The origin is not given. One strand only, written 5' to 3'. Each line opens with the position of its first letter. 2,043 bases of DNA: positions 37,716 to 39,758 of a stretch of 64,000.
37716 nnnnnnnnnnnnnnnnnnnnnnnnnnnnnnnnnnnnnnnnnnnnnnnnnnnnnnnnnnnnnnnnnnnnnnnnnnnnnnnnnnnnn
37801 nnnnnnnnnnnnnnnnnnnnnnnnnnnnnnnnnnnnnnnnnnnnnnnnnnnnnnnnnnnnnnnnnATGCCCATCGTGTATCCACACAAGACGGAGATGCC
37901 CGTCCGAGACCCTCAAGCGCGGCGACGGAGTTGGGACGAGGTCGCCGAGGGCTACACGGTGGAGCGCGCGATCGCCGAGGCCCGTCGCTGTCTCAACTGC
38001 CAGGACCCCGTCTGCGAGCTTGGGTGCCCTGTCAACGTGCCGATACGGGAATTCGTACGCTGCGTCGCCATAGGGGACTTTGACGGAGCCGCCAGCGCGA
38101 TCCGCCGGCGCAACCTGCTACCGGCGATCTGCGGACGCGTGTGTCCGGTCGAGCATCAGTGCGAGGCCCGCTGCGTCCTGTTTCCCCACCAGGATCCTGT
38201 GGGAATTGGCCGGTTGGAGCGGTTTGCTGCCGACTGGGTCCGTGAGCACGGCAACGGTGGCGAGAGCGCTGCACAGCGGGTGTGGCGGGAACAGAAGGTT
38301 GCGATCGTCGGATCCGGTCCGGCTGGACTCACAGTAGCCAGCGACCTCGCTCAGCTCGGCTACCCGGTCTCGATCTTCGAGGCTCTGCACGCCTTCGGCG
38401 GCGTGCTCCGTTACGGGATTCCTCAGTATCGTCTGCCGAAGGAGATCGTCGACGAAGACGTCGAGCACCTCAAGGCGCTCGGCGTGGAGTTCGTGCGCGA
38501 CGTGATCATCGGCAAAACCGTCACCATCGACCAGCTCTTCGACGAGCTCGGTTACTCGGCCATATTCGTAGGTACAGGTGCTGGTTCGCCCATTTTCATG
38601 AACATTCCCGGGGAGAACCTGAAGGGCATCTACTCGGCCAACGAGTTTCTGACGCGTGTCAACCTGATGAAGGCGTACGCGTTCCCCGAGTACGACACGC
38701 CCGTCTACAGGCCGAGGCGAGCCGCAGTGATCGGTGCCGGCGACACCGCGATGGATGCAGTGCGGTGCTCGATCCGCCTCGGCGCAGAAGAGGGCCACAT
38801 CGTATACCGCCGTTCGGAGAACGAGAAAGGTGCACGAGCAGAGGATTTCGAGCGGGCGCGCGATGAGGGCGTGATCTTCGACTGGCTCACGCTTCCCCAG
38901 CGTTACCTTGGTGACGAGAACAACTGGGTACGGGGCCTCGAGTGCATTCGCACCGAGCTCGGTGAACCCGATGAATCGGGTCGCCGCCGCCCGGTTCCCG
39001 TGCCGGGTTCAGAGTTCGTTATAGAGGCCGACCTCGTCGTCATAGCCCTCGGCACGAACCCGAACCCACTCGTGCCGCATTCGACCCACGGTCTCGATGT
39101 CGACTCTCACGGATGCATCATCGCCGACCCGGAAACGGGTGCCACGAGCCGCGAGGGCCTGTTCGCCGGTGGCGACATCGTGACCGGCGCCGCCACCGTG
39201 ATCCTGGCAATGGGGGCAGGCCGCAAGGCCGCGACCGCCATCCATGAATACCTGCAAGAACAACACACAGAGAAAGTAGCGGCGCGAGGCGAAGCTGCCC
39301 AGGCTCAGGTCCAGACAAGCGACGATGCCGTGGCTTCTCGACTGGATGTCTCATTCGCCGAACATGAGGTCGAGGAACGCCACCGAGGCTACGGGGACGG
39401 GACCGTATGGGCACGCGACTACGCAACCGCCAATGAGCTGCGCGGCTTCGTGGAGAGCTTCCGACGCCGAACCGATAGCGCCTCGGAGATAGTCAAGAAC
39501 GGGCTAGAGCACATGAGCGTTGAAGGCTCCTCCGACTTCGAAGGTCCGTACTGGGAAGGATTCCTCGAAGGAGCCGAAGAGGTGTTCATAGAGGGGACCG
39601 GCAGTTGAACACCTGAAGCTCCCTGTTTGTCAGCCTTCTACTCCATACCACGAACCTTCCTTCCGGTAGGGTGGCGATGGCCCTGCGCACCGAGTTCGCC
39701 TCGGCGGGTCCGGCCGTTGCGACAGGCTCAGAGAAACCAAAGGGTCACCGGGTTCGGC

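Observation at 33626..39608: Two-gene OFOR (gamma-delta and alpha-beta fusions) transcriptionally fused to NfnAB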

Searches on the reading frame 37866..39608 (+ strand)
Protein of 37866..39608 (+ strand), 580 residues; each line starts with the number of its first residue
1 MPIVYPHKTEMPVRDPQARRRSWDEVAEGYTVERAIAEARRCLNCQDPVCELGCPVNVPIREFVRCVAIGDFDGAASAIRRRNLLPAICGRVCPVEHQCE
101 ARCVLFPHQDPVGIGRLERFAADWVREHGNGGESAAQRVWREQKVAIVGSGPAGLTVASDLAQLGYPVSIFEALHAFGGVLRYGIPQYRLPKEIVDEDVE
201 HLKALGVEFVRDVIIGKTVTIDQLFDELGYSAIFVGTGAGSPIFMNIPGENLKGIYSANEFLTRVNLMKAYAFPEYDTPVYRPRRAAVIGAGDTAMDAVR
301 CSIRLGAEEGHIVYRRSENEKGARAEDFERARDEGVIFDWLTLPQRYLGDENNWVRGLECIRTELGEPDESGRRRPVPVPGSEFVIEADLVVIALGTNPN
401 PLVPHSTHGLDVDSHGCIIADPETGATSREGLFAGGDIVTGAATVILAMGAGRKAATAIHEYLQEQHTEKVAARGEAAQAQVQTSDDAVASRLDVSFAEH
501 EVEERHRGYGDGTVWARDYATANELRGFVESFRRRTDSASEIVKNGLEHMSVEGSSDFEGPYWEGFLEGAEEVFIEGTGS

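Call 3: search_protein_families(library=pfam, proteins=[window:37866-39608:+])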
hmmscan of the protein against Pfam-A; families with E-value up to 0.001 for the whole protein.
window:37866-39608:+ (580 aa): 7 families
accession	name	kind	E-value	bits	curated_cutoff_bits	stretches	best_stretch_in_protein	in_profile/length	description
PF14691.11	Fer4_20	-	1.8e-38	131.3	25.8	1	20-129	2-112/113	Dihydroprymidine dehydrogenase domain II, 4Fe-4S cluster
PF07992.20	Pyr_redox_2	-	7.2e-29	101.6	26.1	1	144-452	2-291/291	Pyridine nucleotide-disulphide oxidoreductase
PF00070.33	Pyr_redox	-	2.8e-07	31.4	22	0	144-177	1-34/82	Pyridine nucleotide-disulphide oxidoreductase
PF13738.12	Pyr_redox_3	-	2.1e-06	27.7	30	0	147-174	2-30/305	Pyridine nucleotide-disulphide oxidoreductase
PF13450.12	NAD_binding_8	-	3e-06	27.8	21.9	1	147-181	1-35/68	NAD(P)-binding Rossmann-like domain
PF01946.23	Thi4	-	0.00014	21.6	26.2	1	141-184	16-60/235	Thi4 family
PF00890.30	FAD_binding_2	-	0.00064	19.5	20.4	0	145-181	2-38/414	FAD binding domain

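Call 4: search_protein_families(library=ncbifam, proteins=[window:37866-39608:+])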
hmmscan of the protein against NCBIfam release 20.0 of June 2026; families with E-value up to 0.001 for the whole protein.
window:37866-39608:+ (580 aa): 45 families (the best 25 are shown)
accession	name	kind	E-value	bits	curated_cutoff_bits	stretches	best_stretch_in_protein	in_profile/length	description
NF009414.0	PRK12778.1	equivalog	1.4e-191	638.6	1103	1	7-465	295-751/752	bifunctional dihydroorotate dehydrogenase B NAD binding subunit/NADPH-dependent glutamate synthase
TIGR01316.1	gltA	equivalog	1.4e-166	554.7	471.75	1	16-463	2-449/449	NADPH-dependent glutamate synthase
NF009413.0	PRK12775.1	equivalog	2.8e-155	518.7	1895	1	4-489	295-779/1006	putative trifunctional 2-polyprenylphenol hydroxylase/glutamate synthase subunit beta/ferritin domain-containing protein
NF009415.0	PRK12779.1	equivalog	1.6e-111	373.9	1519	1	51-484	211-646/944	putative bifunctional glutamate synthase subunit beta/2-polyprenylphenol hydroxylase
NF009410.0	PRK12771.1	subfamily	1.8e-108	363.6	516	2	47-494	47-476/566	NAD(P)-binding protein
TIGR01318.1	gltD_gamma_fam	subfamily_domain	9.7e-106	354.1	482.95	1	16-464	16-466/467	glutamate synthase, small subunit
NF009454.0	PRK12814.1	equivalog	1.9e-101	340.4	916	1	47-507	102-548/657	putative NADPH-dependent glutamate synthase small subunit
NF009408.0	PRK12769.1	equivalog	1.1e-97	327.8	1003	1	14-468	199-656/659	formate-dependent uric acid utilization protein AegA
NF009451.0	PRK12809.1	equivalog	7.7e-83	278.8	1154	1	18-461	186-632/639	formate-dependent uric acid utilization protein YgfT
NF010590.0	PRK13984.1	equivalog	3.1e-79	266.7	946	1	8-467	158-610/611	putative oxidoreductase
NF009409.0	PRK12770.1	subfamily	1.3e-73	248.1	343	1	141-470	17-357/360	putative glutamate synthase subunit beta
TIGR01317.1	GOGAT_sm_gam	subfamily_domain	2.4e-73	247.6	447.7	1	11-465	13-480/485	glutamate synthase small subunit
TIGR03315.1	Se_ygfK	equivalog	2.2e-72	243.9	835.3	1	41-478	438-856/1012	putative selenate reductase subunit YgfK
NF045663.1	diclust_near_Sec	equivalog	6.1e-45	153.6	530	2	47-241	17-201/759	pyridine nucleotide-disulfide oxidoreductase/dicluster-binding protein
TIGR01292.1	TRX_reduct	equivalog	5.1e-15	55.1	343.45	1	277-463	135-300/300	thioredoxin-disulfide reductase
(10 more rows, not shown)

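Call 15: search_solved_structures(query=window:37866-39608:+, show_alignments=2)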
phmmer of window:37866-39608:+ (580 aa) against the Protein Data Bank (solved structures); distinct sequences matched with E-value up to 0.001: 53.
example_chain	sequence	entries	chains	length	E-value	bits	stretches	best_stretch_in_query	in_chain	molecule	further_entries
4ylf_B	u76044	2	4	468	1e-164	552.6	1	7-464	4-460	Dihydropyrimidine dehydrogenase subunit A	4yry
5jca_L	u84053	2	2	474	2.1e-142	478.9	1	2-466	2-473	NADH-dependent Ferredoxin:NADP Oxidoreductase (NfnI) subunit alpha | NADH-dependent Ferredoxin:NADP Oxidoreductase subunit alpha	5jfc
5vj7_A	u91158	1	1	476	1.8e-132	446.1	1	2-465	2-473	Oxidoreductase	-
9n5u_A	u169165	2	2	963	3.6e-85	289.9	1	45-465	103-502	NfnA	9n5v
9bov_A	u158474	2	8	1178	7.2e-82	279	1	44-465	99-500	Molybdopterin oxidoreductase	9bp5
8oh5_C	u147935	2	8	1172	4e-75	256.7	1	44-464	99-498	Formate dehydrogenase-O, major subunit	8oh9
6s6s_G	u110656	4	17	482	1.3e-74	255.1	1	10-472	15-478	Glutamate synthase [NADPH] small chain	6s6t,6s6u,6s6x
2vdc_G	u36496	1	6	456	3.8e-72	246.9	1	25-472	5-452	GLUTAMATE SYNTHASE [NADPH] SMALL CHAIN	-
1h7x_A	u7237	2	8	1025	2.7e-55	191.3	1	23-477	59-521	DIHYDROPYRIMIDINE DEHYDROGENASE | Dihydropyrimidine dehydrogenase [NADP(+)]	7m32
7m31_A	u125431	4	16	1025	2.7e-55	191.3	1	23-477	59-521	Dihydropyrimidine dehydrogenase [NADP(+)]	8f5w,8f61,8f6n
1gt8_A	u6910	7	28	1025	2.7e-55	191.3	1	23-477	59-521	DIHYDROPYRIMIDINE DEHYDROGENASE | Dihydropyrimidine dehydrogenase [NADP(+)]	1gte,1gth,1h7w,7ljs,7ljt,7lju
7mfm_I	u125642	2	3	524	1.6e-46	162.3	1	9-464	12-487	Glutamate synthase (NADPH) small chain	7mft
1cjc_A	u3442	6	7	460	3.5e-10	42.3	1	144-301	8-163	PROTEIN (ADRENODOXIN REDUCTASE) | ADRENODOXIN REDUCTASE | NADPH:ADRENODOXIN OXIDOREDUCTASE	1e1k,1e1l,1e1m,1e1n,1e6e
1lqt_A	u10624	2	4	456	5e-09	38.5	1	143-301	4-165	FprA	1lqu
2c7g_A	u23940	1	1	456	7.6e-09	37.9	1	143-301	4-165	NADPH-FERREDOXIN REDUCTASE FPRA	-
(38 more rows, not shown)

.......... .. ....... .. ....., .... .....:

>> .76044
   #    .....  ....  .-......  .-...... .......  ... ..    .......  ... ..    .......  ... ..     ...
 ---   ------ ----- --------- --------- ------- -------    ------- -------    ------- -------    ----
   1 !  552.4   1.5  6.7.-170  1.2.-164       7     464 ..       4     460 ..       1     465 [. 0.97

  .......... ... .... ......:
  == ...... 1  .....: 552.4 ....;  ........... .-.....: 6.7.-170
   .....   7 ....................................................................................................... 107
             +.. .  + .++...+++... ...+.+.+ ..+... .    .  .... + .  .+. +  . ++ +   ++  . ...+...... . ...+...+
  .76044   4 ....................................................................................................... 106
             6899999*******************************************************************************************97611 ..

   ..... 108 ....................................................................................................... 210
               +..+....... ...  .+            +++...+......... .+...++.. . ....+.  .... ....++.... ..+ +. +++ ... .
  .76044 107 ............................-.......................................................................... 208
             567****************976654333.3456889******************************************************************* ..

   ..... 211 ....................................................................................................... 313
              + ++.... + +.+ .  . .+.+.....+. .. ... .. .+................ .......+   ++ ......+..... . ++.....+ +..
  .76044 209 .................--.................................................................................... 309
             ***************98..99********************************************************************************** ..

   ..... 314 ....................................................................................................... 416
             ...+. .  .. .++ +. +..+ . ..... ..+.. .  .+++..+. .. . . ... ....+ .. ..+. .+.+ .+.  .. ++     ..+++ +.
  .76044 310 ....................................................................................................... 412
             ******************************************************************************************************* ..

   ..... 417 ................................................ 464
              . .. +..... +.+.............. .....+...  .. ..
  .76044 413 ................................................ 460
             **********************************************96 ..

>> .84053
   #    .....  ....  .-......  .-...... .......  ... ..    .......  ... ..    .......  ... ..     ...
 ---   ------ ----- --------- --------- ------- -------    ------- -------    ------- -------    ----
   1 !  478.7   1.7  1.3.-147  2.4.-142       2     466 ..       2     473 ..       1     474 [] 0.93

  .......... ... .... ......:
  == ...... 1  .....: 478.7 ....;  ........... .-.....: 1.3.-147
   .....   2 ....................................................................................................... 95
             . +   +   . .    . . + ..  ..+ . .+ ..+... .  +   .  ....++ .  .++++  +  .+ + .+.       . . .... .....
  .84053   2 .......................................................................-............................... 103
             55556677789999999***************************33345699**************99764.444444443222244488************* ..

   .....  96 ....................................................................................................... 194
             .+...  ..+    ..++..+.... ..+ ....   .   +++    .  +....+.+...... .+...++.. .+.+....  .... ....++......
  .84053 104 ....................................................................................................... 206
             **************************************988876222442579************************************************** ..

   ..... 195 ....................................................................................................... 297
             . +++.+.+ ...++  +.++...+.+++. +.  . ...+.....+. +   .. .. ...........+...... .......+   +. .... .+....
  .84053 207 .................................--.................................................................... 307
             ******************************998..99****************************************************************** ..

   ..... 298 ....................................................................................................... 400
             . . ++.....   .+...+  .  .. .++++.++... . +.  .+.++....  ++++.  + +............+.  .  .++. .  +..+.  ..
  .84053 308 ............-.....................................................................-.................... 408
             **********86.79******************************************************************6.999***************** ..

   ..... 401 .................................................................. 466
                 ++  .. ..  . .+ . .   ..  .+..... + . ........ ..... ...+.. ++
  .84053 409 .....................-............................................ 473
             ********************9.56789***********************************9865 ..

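Call 66: find_homologous_proteins(query=window:37866-39275:+)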
Query window:37866-39275:+ (470 aa): 8000 proteins with E <= 0.001 among 8000 candidates; the best 120 are listed.
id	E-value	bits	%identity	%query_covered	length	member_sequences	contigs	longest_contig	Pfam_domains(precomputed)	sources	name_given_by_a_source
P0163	0.0e+0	1084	100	100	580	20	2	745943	PF13450.13,PF14691.12,PF07992.21,PF00070.34,PF13738.13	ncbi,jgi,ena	-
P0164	0.0e+0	1032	95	100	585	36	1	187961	PF13450.13,PF14691.12,PF07992.21,PF00070.34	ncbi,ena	-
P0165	0.0e+0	1027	95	100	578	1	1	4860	PF13450.13,PF14691.12,PF07992.21,PF00070.34,PF13738.13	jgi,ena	-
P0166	0.0e+0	1026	95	100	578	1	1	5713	PF13450.13,PF14691.12,PF07992.21,PF00070.34,PF13738.13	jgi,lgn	jgi:glutamate synthase (NADPH/NADH) small chain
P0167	0.0e+0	1026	95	100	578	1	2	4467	PF13450.13,PF14691.12,PF07992.21,PF00070.34,PF13738.13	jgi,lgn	jgi:glutamate synthase (NADPH/NADH) small chain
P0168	0.0e+0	1023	94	100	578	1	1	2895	PF13450.13,PF14691.12,PF07992.21,PF00070.34,PF13738.13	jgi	-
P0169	0.0e+0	1019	93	100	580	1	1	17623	PF13450.13,PF14691.12,PF07992.21,PF00070.34,PF13738.13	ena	-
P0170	0.0e+0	1019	93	100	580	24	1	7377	PF13450.13,PF14691.12,PF07992.21,PF00070.34,PF13738.13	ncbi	-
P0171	0.0e+0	1016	93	100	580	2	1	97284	PF01946.24,PF13450.13,PF14691.12,PF07992.21,PF00070.34,PF13738.13,PF01262.28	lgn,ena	-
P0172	8.0e-287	970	87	100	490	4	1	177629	PF13450.13,PF14691.12,PF07992.21,PF00070.34,PF13738.13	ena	-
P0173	2.3e-286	968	89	99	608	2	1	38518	PF13450.13,PF14691.12,PF07992.21,PF00070.34,PF13738.13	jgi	-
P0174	3.6e-286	968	88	100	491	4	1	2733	PF13450.13,PF14691.12,PF07992.21,PF00070.34,PF13738.13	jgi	-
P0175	9.3e-286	966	89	99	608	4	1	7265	PF13450.13,PF14691.12,PF07992.21,PF00070.34,PF13738.13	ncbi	-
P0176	2.5e-285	965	87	100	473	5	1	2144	PF13450.13,PF14691.12,PF07992.21,PF00070.34,PF13738.13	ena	-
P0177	2.6e-285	965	87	100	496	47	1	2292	PF13450.13,PF14691.12,PF07992.21,PF00070.34,PF13738.13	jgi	-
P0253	7.3e-249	845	79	100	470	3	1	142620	PF01946.24,PF13450.13,PF14691.12,PF00890.31,PF07992.21,PF00070.34,PF13738.13,PF01262.28,PF01494.26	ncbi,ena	-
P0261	5.2e-245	832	77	100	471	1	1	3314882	PF01946.24,PF13450.13,PF14691.12,PF07992.21,PF00070.34,PF13738.13,PF01262.28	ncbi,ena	-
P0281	5.7e-242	822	77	99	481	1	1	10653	PF01946.24,PF13450.13,PF14691.12,PF00890.31,PF07992.21,PF00070.34,PF13738.13,PF01262.28,PF01494.26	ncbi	ncbi:MAG: NADPH-dependent glutamate synthase [Pseudomonadota bacterium]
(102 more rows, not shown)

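Call 67: find_encoding_contigs(protein=P0261, flank=7000, max_places=1)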
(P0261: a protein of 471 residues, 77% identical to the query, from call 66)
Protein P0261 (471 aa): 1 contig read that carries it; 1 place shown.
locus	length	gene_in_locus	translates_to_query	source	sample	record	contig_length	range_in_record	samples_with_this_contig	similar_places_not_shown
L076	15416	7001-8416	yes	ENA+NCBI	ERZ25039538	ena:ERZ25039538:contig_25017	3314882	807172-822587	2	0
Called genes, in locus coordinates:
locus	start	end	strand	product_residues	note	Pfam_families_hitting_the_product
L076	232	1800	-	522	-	PF07690:MFS_1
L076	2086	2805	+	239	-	-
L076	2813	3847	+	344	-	PF01558:POR, PF13187:Fer4_9 (faint), PF13534:Fer4_17 (faint), PF12797:Fer4_2 (faint), PF13237:Fer4_10 (faint), PF12838:Fer4_7 (weak), PF14697:Fer4_21 (weak), PF00037:Fer4 (weak), +2 more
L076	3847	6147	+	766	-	PF01855:POR_N, PF02780:Transketolase_C (faint), PF17147:PFOR_II, PF02775:TPP_enzyme_C (weak)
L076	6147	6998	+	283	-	PF10418:DHODB_Fe-S_bind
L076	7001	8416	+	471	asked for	PF14691:Fer4_20, PF01262:AlaDh_PNT_C (faint), PF01946:Thi4 (weak), PF00070:Pyr_redox (faint), PF07992:Pyr_redox_2, PF13450:NAD_binding_8, PF13738:Pyr_redox_3 (faint)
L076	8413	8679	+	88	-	-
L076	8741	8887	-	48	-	-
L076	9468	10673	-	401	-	PF12704:MacB_PCD, PF02687:FtsX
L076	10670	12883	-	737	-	PF02369:Big_1 (faint), PF13115:YtkA (faint), PF17789:MG4 (faint), PF05688:BIg21 (faint)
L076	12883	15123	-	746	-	PF01471:PG_binding_1 (weak), PF00005:ABC_tran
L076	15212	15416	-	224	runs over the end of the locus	-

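Call 68: find_encoding_contigs(protein=P0253, flank=7000, max_places=1)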
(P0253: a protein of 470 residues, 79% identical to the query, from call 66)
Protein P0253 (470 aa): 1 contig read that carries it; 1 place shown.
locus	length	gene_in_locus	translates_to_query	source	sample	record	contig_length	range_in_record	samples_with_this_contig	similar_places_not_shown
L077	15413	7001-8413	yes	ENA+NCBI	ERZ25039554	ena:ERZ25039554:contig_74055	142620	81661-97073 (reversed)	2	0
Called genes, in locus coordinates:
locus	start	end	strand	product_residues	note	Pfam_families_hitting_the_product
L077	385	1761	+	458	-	PF00144:Beta-lactamase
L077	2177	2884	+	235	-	-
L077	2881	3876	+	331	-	PF01558:POR, PF13237:Fer4_10 (faint), PF13187:Fer4_9 (faint), PF13534:Fer4_17 (faint), PF14697:Fer4_21 (weak), PF12838:Fer4_7, PF00037:Fer4 (weak), PF12837:Fer4_6 (weak), +2 more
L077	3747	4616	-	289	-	-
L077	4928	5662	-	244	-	-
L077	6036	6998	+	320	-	PF10418:DHODB_Fe-S_bind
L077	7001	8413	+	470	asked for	PF14691:Fer4_20, PF01262:AlaDh_PNT_C (faint), PF00070:Pyr_redox (faint), PF00890:FAD_binding_2 (weak), PF01494:FAD_binding_3 (weak), PF01946:Thi4 (weak), PF07992:Pyr_redox_2, PF13450:NAD_binding_8, +1 more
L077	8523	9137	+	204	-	PF00440:TetR_N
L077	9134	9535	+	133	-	-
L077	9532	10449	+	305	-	-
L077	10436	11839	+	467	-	PF01496:V_ATPase_I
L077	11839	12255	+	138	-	PF00137:ATP-synt_C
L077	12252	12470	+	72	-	-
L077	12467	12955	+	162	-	-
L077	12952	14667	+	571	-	PF02874:ATP-synt_ab_N, PF16886:ATP-synt_ab_Xtn, PF00006:ATP-synt_ab, PF22919:ATP-synt_VA_C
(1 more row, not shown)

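Call 69: find_encoding_contigs(protein=P0281, flank=7000, max_places=1)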
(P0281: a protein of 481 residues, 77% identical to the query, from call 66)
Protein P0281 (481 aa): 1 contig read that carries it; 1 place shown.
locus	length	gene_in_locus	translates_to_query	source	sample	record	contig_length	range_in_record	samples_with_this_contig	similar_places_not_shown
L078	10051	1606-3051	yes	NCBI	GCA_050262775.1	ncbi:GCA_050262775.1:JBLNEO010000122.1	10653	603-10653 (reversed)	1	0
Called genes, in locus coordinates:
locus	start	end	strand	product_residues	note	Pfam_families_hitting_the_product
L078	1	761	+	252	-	PF02775:TPP_enzyme_C (weak)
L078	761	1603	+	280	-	PF10418:DHODB_Fe-S_bind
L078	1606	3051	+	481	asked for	PF14691:Fer4_20, PF01262:AlaDh_PNT_C (faint), PF00070:Pyr_redox (faint), PF00890:FAD_binding_2 (weak), PF01494:FAD_binding_3 (weak), PF01946:Thi4 (weak), PF07992:Pyr_redox_2, PF13450:NAD_binding_8, +1 more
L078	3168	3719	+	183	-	PF13473:Cupredoxin_1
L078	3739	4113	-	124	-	PF05014:Nuc_deoxyrib_tr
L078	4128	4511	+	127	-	PF14489:QueF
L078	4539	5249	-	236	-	-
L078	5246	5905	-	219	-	-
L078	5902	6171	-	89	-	-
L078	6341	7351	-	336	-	-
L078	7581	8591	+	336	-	PF06101:Vps62 (faint)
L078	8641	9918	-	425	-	-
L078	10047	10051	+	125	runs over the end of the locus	-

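Call 89: search_protein_families(library=pfam, proteins=[L076:2086-2805:+], max_evalue=0.001)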
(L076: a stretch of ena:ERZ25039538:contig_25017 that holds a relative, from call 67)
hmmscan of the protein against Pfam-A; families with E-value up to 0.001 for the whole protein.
L076:2086-2805:+ (239 aa): 0 families
